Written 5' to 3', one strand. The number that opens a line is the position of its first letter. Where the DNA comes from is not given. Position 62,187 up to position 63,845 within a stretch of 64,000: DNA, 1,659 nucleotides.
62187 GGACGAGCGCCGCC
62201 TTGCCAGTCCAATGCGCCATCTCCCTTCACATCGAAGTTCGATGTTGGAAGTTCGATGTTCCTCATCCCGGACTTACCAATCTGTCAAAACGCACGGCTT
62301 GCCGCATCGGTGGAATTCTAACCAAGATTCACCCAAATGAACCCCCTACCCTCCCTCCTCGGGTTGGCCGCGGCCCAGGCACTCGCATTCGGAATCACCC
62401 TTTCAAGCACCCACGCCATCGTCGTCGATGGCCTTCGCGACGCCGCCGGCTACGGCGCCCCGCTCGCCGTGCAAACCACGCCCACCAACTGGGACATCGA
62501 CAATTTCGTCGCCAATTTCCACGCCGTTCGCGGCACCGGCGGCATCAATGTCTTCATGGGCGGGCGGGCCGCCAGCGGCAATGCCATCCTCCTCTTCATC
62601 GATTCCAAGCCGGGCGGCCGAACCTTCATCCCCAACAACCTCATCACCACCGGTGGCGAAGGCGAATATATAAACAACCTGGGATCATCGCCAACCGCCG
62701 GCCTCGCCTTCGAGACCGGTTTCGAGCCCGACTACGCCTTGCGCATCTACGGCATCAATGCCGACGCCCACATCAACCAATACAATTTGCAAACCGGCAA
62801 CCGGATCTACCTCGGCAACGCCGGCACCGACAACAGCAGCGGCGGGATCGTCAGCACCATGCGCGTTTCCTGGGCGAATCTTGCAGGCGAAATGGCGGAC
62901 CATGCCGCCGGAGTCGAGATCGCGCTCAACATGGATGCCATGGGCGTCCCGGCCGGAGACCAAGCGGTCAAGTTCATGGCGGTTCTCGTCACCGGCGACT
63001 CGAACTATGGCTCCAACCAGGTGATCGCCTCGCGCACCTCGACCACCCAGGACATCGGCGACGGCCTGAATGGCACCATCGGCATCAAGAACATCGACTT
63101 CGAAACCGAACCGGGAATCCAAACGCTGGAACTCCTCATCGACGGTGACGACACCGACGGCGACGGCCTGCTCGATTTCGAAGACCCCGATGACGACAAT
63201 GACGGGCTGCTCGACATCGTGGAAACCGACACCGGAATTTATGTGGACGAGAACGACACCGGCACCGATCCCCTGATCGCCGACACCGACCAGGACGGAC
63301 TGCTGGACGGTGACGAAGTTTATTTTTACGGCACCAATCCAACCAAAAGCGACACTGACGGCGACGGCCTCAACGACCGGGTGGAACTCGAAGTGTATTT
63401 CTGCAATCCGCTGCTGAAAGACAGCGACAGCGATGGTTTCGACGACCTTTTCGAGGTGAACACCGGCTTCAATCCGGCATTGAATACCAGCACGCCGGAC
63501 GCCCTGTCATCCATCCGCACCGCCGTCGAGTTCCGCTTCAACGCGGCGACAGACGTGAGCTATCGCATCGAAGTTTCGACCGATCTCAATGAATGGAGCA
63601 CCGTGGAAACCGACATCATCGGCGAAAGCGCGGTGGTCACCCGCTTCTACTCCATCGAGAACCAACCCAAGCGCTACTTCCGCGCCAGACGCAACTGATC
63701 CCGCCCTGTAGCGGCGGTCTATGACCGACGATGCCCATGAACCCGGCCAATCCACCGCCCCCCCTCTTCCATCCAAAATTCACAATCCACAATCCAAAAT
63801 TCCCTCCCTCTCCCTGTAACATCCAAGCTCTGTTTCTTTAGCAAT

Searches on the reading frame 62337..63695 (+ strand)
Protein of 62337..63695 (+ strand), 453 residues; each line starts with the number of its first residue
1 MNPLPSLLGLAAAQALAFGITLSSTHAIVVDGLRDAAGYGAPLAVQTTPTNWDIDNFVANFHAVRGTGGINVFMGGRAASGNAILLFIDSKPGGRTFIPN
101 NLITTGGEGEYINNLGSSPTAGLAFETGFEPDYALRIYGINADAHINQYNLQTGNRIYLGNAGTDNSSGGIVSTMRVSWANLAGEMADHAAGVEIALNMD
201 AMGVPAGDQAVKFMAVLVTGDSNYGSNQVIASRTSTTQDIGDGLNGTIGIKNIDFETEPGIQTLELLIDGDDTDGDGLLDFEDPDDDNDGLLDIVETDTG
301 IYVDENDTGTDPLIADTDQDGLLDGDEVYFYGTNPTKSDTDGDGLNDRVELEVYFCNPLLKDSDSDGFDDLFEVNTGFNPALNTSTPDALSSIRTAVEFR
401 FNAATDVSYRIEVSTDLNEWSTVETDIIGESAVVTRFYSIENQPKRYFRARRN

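Call 9: search_protein_families(library=pfam, proteins=[window:62337-63695:+], max_evalue=0.01)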
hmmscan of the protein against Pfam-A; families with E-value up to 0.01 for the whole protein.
window:62337-63695:+ (453 aa): 1 family
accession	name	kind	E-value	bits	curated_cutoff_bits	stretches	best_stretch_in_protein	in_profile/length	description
PF18884.5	TSP3_bac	-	3.2e-05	24.1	25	2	316-337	1-21/22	Bacterial TSP3 repeat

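Call 10: search_protein_families(library=ncbifam, proteins=[window:62337-63695:+], max_evalue=0.01)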
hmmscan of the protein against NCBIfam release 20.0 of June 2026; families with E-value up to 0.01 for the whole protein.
window:62337-63695:+ (453 aa): 2 families
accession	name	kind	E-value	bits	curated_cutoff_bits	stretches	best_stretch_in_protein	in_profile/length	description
NF033765.2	gliding_CglD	equivalog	6e-07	27.6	400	1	272-371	147-238/1124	adventurous gliding motility lipoprotein CglD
NF047639.1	throspo3_MtsD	equivalog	0.0027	15.9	800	1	335-381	388-438/651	cell-cell cohesion protein MtsD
